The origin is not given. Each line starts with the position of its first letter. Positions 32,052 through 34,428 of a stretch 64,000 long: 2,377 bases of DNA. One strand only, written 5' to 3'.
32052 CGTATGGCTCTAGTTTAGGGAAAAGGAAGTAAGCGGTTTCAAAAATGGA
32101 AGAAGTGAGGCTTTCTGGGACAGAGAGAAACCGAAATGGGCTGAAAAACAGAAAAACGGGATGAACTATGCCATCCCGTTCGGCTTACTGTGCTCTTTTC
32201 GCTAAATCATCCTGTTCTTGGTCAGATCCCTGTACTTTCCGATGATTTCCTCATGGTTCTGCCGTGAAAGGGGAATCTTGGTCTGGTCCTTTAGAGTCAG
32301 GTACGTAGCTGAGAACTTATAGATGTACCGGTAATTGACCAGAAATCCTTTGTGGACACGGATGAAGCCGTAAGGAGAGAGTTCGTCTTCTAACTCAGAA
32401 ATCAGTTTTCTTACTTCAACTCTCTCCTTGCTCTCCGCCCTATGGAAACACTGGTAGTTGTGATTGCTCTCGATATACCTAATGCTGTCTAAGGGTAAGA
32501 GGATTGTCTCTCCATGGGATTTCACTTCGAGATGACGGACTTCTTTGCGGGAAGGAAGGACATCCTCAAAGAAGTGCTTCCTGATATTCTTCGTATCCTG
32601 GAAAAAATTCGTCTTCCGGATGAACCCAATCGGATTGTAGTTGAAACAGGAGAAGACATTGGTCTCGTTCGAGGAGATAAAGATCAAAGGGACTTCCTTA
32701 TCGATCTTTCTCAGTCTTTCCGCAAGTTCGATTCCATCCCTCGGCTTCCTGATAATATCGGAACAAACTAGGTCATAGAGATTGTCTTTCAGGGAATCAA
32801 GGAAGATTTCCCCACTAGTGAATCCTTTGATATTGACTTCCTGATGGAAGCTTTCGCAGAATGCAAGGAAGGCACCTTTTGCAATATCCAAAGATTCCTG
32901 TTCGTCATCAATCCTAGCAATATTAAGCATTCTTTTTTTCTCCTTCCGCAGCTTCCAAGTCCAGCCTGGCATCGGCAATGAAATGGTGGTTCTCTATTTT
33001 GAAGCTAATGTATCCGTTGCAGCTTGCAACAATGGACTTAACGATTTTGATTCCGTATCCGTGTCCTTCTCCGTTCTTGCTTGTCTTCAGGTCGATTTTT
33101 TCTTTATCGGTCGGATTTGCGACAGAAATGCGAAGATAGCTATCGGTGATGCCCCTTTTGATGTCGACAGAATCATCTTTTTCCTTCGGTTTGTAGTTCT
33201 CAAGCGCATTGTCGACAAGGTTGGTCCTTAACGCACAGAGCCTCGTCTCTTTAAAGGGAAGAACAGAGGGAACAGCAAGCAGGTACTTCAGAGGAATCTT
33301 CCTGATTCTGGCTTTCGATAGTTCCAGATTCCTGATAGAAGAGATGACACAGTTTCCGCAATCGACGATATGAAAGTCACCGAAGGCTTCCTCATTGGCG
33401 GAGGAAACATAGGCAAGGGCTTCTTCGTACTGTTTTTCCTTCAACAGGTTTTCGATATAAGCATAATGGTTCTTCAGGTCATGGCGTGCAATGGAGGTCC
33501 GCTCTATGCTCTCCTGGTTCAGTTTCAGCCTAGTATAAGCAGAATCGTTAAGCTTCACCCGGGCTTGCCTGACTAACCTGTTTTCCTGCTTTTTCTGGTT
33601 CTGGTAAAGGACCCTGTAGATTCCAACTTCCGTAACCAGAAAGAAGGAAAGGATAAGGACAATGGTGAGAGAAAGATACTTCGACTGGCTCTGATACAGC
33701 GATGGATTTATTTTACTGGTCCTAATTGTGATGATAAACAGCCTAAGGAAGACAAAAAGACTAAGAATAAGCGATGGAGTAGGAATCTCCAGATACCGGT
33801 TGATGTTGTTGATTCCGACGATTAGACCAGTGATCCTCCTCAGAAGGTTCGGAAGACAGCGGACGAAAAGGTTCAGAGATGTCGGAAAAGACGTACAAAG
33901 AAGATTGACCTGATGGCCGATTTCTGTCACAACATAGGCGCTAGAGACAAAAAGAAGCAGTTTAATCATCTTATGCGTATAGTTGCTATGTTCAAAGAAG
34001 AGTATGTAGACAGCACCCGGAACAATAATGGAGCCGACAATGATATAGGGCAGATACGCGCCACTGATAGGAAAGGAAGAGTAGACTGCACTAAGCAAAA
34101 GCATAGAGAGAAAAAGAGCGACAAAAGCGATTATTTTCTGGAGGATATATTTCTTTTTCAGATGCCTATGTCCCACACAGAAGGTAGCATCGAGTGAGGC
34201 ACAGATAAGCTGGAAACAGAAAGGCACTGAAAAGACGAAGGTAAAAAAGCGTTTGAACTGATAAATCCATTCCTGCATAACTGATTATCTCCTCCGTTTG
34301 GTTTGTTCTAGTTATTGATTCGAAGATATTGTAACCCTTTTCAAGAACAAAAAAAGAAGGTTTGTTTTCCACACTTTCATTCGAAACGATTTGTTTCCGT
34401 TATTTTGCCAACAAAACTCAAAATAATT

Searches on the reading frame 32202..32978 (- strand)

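Call 78: search_protein_families(library=pfam, proteins=[window:32202-32978:-], max_evalue=0.001)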
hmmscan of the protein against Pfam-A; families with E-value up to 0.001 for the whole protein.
window:32202-32978:- (258 aa): 2 families
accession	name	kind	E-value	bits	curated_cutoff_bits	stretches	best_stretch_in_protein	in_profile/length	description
PF04397.21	LytTR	-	1.2e-16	61.2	22.6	1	157-244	2-92/98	LytTr DNA-binding domain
PF00072.30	Response_reg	-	2e-08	34.8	30.2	1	23-123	4-100/111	Response regulator receiver domain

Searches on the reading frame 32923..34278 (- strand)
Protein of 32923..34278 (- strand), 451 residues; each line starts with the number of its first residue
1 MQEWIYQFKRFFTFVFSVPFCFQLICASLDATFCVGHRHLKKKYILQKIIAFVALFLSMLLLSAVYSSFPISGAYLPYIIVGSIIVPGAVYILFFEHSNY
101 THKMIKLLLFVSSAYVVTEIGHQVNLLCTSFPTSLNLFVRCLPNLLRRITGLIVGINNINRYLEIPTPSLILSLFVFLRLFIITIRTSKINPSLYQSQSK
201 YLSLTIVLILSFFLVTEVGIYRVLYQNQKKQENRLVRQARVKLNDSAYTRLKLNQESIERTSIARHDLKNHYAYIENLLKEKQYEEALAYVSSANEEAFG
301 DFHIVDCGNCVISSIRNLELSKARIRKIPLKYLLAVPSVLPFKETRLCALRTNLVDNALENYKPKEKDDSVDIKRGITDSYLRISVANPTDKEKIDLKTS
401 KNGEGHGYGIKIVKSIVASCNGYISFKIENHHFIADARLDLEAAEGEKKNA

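Call 22: search_protein_families(library=pfam, proteins=[window:32923-34278:-], max_evalue=0.01)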
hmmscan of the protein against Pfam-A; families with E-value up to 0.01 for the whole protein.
window:32923-34278:- (451 aa): 2 families
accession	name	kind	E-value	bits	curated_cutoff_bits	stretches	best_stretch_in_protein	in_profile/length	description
PF14501.12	HATPase_c_5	-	2.3e-12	47.2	22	1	346-436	5-98/102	GHKL domain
PF02518.31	HATPase_c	-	2e-06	28.7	26.4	1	344-426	3-93/111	Histidine kinase-, DNA gyrase B-, and HSP90-like ATPase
